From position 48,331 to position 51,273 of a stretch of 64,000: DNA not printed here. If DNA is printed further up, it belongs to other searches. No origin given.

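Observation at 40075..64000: Array of four intact plus one decayed pyrogallol-transhydroxylase-like Mo enzyme gene pairs with dedicated uptake and regulators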

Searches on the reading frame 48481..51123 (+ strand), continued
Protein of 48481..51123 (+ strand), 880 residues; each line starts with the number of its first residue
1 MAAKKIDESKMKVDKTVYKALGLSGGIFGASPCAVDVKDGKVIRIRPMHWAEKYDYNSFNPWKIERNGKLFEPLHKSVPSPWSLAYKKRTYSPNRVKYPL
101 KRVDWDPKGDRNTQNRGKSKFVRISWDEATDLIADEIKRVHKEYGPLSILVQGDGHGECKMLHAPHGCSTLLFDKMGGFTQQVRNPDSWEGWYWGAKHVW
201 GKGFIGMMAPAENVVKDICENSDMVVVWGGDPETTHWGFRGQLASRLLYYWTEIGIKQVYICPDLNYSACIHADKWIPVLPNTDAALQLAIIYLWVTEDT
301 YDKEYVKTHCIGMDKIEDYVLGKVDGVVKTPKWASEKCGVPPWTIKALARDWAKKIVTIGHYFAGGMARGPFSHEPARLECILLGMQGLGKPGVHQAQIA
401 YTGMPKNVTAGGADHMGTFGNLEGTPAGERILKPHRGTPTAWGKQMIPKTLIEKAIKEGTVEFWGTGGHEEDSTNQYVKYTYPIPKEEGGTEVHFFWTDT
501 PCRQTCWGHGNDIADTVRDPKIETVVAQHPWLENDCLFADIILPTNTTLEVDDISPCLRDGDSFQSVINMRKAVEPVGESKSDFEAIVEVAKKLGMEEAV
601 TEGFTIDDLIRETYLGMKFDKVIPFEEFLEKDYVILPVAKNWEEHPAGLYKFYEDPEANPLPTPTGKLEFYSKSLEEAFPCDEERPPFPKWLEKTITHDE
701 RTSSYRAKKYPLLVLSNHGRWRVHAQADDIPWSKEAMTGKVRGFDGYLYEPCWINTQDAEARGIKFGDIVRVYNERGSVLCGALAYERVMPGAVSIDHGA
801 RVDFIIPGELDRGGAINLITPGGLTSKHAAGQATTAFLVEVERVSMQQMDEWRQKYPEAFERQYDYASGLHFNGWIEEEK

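Call 79: find_encoding_contigs(protein=P0001, flank=10000, max_places=2)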
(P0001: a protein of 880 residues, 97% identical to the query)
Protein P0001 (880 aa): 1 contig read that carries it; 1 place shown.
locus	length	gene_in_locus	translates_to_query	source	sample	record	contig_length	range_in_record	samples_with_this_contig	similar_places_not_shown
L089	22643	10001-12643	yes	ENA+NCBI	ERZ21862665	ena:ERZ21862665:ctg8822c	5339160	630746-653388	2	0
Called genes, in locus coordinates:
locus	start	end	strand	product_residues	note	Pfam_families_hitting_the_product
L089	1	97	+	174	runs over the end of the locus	PF13237:Fer4_10, PF13247:Fer4_11, PF14697:Fer4_21 (weak), PF12838:Fer4_7, PF13187:Fer4_9 (weak), PF00037:Fer4 (weak), PF12797:Fer4_2 (weak), PF12837:Fer4_6, +4 more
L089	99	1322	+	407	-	PF07992:Pyr_redox_2, PF13738:Pyr_redox_3 (faint), PF00070:Pyr_redox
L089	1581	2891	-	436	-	PF06808:DctM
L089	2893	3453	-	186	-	PF04290:DctQ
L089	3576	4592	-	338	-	PF03480:DctP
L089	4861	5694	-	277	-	PF13247:Fer4_11, PF13620:CarboxypepD_reg, PF13715:CarbopepD_reg_2 (weak)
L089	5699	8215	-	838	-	PF21423:AhtL-like_1st, PF00384:Molybdopterin, PF01568:Molydop_binding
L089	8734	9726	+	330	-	PF01047:MarR (faint), PF08279:HTH_11 (faint), PF13404:HTH_AsnC-type, PF13412:HTH_24, PF01037:AsnC_trans_reg, PF22482:AsnC_trans_reg_3 (weak), PF13404:HTH_AsnC-type (weak), PF13412:HTH_24 (weak), +2 more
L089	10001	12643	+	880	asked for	PF21423:AhtL-like_1st, PF00384:Molybdopterin, PF01568:Molydop_binding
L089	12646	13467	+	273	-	PF13247:Fer4_11, PF12838:Fer4_7 (weak), PF13187:Fer4_9 (weak), PF14697:Fer4_21 (weak), PF12797:Fer4_2 (weak), PF12837:Fer4_6 (weak), PF13237:Fer4_10, PF00037:Fer4, +5 more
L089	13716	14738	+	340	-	-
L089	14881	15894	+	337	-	PF03480:DctP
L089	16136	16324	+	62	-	PF00384:Molybdopterin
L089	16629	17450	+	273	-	PF13237:Fer4_10 (faint), PF13187:Fer4_9 (faint), PF13247:Fer4_11, PF14697:Fer4_21 (weak), PF12838:Fer4_7 (weak), PF00037:Fer4, PF12837:Fer4_6 (weak), PF13620:CarboxypepD_reg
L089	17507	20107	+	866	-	PF21423:AhtL-like_1st, PF00384:Molybdopterin, PF01568:Molydop_binding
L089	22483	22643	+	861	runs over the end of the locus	PF21423:AhtL-like_1st, PF00384:Molybdopterin, PF01568:Molydop_binding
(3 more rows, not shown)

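Call 80: find_encoding_contigs(protein=P0003, flank=10000, max_places=2)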
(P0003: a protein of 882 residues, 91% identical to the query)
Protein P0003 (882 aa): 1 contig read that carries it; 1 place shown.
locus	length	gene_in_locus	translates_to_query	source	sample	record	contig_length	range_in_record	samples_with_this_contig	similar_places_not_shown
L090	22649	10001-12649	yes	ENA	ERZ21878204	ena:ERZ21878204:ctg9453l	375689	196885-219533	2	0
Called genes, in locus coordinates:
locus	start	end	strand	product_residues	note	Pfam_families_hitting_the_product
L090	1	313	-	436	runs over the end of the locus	PF06808:DctM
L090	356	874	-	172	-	PF04290:DctQ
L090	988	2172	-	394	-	PF03480:DctP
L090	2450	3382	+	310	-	PF01047:MarR (faint), PF13404:HTH_AsnC-type, PF13412:HTH_24, PF01037:AsnC_trans_reg, PF22482:AsnC_trans_reg_3 (weak), PF13404:HTH_AsnC-type (weak), PF01037:AsnC_trans_reg (weak), PF22482:AsnC_trans_reg_3 (weak), +4 more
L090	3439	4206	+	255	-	PF00106:adh_short, PF03435:Sacchrp_dh_NADP, PF08659:KR, PF13561:adh_short_C2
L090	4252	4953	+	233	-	PF13549:ATP-grasp_5, PF08442:ATP-grasp_2 (weak)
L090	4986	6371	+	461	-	PF02629:CoA_binding, PF13380:CoA_binding_2, PF13607:Succ_CoA_lig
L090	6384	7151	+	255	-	PF00378:ECH_1, PF16113:ECH_2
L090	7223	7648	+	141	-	PF01796:OB_ChsH2_C (weak)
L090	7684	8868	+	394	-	PF00108:Thiolase_N (weak), PF22691:Thiolase_C_1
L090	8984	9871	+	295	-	PF04199:Cyclase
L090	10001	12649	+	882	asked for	PF21423:AhtL-like_1st, PF00384:Molybdopterin, PF01568:Molydop_binding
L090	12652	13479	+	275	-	PF13247:Fer4_11, PF12838:Fer4_7 (weak), PF13187:Fer4_9 (weak), PF14697:Fer4_21 (weak), PF00037:Fer4, PF12797:Fer4_2 (weak), PF12837:Fer4_6 (weak), PF13237:Fer4_10, +4 more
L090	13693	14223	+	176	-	PF00582:Usp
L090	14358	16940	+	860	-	PF21423:AhtL-like_1st, PF00384:Molybdopterin, PF01568:Molydop_binding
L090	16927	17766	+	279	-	PF13247:Fer4_11, PF14697:Fer4_21 (weak), PF12838:Fer4_7 (weak), PF12797:Fer4_2 (weak), PF00037:Fer4 (weak), PF12837:Fer4_6 (weak), PF13237:Fer4_10, PF13620:CarboxypepD_reg, +4 more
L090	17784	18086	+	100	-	-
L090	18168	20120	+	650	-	PF00724:Oxidored_FMN, PF13450:NAD_binding_8 (faint), PF00890:FAD_binding_2 (weak), PF01134:GIDA (faint), PF07992:Pyr_redox_2, PF12831:FAD_oxidored, PF13738:Pyr_redox_3, PF00070:Pyr_redox, +2 more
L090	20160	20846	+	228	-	PF00106:adh_short, PF13561:adh_short_C2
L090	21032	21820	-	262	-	PF00497:SBP_bac_3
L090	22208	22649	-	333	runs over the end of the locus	PF00248:Aldo_ket_red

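Call 82: predict_structure(alignment_id=A2)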
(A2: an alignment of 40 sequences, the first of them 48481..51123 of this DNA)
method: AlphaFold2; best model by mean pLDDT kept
length: 880 residues; sequences in the alignment: 40
mean_pLDDT: 85.6   pTM: 0.88
mean pLDDT of the five models: 85.6, 85.4, 84.5, 82.2, 81.7
residues with pLDDT >= 90: 439; 70-90: 328; 50-70: 94; < 50: 19
segments of 3 or more residues with pLDDT < 50: 1-5, 186-188, 719-725
pLDDT, mean of each block of 10 residues (from residue 1): 46 87 65 93 92 89 93 88 83 91 95 93 97 98 97 71 83 93 63 79 67 86 88 61 84 94 79 88 91 98 97 97 97 95 98 95 63 82 94 87 78 63 85 78 87 92 81 84 94 92 79 91 95 90 94 84 83 95 94 95 93 92 95 92 86 93 91 90 85 77 87 67 53 70 87 94 96 93 89 83 86 88 65 75 95 92 75 78
secondary structure, 60 per line:
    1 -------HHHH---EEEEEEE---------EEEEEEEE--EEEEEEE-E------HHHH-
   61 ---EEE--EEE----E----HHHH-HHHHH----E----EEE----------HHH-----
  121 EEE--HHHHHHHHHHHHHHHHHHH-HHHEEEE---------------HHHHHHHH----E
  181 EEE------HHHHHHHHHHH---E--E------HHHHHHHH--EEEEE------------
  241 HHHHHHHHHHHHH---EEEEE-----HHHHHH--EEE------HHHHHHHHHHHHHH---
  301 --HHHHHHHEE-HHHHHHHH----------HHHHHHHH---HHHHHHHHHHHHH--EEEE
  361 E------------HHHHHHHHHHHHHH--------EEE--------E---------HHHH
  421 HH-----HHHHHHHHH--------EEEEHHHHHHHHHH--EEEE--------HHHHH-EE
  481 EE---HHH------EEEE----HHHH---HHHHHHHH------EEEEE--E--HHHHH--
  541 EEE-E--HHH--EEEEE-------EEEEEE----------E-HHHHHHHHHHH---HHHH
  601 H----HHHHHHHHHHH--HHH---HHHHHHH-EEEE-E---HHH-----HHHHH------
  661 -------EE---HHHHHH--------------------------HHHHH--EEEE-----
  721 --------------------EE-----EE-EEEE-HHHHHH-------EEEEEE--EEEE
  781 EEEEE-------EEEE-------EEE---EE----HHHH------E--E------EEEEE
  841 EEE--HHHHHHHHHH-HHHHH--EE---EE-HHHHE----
elements in order (helices of 4 or more, strands of 3 or more residues): H8-11 E15-21 E31-38 E41-47 H56-59 E64-66 E69-71 H81-84 H86-90 E100-102 E121-123 H126-144 E149-152 H168-175 E180-183 H190-200 H214-221 E224-228 H241-253 E257-261 H267-272 E275-277 H284-297 H303-309 H313-320 H331-338 H342-354 E357-361 H374-387 E396-398 H417-422 H428-436 E445-448 H449-458 E461-464 H473-477 E479-482 E495-498 H503-506 H510-517 E524-528 H534-538 E541-543 E553-557 E565-570 H583-593 H597-601 H606-616 H625-631 E633-636 H650-654 H673-678 H705-709 E712-715 E751-754 H756-761 E769-774 E777-785 E793-796 E804-806 H816-819 E836-843 H846-855 H857-861 H872-875

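Call 85: fold_search(model_id=the predicted structure, library=pdb)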
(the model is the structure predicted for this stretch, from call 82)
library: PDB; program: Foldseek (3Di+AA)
matches with E <= 10: 890; with E <= 0.001: 178
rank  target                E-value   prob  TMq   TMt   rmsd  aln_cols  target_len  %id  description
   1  4v4c_A                1.8e-72  1.00  0.83  0.83   4.2       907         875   34  Crystal Structure of Pyrogallol-Phloroglucinol Transhydroxylase from Pelobacter acidigallici (released 2014-07-09)
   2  7l5i                  3.1e-60  1.00  0.75  0.86   3.8       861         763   26  Crystal Structure of Haemophilus influenzae MtsZ at pH 7.0 (released 2021-04-21)
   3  7l5s                  1.0e-57  1.00  0.76  0.86   4.3       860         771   26  Crystal Structure of Haemophilus influenzae MtsZ at pH 5.5 (released 2021-04-21)
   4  1h5n_A                6.6e-57  1.00  0.74  0.85   4.2       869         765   25  DMSO REDUCTASE MODIFIED BY THE PRESENCE OF DMS AND AIR (released 2002-05-17)
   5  1e18                  1.1e-56  1.00  0.75  0.84   4.4       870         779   25  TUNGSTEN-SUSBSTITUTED DMSO REDUCTASE FROM RHODOBACTER CAPSULATUS (released 2000-06-11)
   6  1dmr                  1.6e-56  1.00  0.74  0.83   4.8       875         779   26  OXIDIZED DMSO REDUCTASE FROM RHODOBACTER CAPSULATUS (released 1998-03-18)
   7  2dmr                  1.8e-56  1.00  0.76  0.86   4.2       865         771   26  DITHIONITE REDUCED DMSO REDUCTASE FROM RHODOBACTER CAPSULATUS (released 1998-03-18)
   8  1e60_A                1.9e-56  1.00  0.74  0.84   4.2       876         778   25  OXIDIZED DMSO REDUCTASE EXPOSED TO HEPES - Structure II BUFFER (released 2000-08-25)
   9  1dms                  2.1e-56  1.00  0.74  0.85   4.0       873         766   25  STRUCTURE OF DMSO REDUCTASE (released 1998-07-01)
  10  4dmr                  2.4e-56  1.00  0.74  0.84   4.4       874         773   26  REDUCED DMSO REDUCTASE FROM RHODOBACTER CAPSULATUS WITH BOUND DMSO SUBSTRATE (released 1998-03-18)
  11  9h4t_A                2.8e-56  1.00  0.75  0.83   4.5       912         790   25  Crystal Structure of TorA (released 2025-02-26)
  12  1eu1                  4.8e-56  1.00  0.75  0.85   4.1       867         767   24  THE CRYSTAL STRUCTURE OF RHODOBACTER SPHAEROIDES DIMETHYLSULFOXIDE REDUCTASE REVEALS TWO DISTINCT MOLYBDENUM COORDINATIO (released 2000-08-02)
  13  1e60_C                2.2e-55  1.00  0.75  0.85   4.2       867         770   25  OXIDIZED DMSO REDUCTASE EXPOSED TO HEPES - Structure II BUFFER (released 2000-08-25)
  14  1e5v_A                3.1e-55  1.00  0.74  0.84   4.1       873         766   24  OXIDIZED DMSO REDUCTASE EXPOSED TO HEPES BUFFER (released 2000-08-25)
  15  9h4t_B                4.4e-55  1.00  0.74  0.81   5.8       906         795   25  Crystal Structure of TorA (released 2025-02-26)
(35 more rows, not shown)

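Call 99: find_related_loci(query=A5, collection=metagenome_contigs, flank=10000)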
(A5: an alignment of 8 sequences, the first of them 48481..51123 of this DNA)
Query A5 (880 aa) in metagenome_contigs; peptide patterns used: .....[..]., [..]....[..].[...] (x = any residue, [..] = any of these).
600 stretches matched a pattern (row limit reached: there are more); 558 encode a relative of the query (tblastn E <= 1e-3); the best 80 are kept; 80 distinct loci.
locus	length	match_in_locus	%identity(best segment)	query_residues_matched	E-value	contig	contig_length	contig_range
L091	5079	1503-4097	82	13-877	0e+0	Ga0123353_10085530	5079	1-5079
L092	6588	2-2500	84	46-878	0e+0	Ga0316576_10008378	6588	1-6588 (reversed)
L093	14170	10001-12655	76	4-880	0e+0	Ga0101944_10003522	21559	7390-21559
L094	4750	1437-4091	76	13-880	0e+0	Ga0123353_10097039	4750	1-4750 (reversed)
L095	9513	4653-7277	76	5-878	0e+0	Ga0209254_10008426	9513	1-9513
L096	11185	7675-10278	74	13-880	0e+0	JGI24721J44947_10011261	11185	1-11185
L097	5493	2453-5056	73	13-880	0e+0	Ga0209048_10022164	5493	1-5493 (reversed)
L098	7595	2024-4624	71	14-880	0e+0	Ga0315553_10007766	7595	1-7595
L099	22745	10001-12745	69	13-877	0e+0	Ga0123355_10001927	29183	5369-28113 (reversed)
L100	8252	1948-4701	69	13-880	0e+0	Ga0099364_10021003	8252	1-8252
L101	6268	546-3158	69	8-877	0e+0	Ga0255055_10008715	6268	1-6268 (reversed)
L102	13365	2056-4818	67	10-880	0e+0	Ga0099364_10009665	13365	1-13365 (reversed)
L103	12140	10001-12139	81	13-725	0e+0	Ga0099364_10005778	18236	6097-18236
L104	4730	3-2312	75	107-876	0e+0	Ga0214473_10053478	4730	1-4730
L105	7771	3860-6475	64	1-877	0e+0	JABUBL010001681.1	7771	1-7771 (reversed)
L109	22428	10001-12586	65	11-877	0e+0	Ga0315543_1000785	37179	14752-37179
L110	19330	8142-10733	65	11-877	0e+0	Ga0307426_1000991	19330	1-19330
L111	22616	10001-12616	64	1-877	0e+0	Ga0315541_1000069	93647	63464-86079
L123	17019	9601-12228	59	1-877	0e+0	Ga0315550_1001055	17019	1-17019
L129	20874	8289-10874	60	14-878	0e+0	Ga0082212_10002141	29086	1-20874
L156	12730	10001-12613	60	2-878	0e+0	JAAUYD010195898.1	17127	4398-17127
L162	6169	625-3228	53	4-869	0e+0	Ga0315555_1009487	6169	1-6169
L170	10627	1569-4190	53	1-869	0e+0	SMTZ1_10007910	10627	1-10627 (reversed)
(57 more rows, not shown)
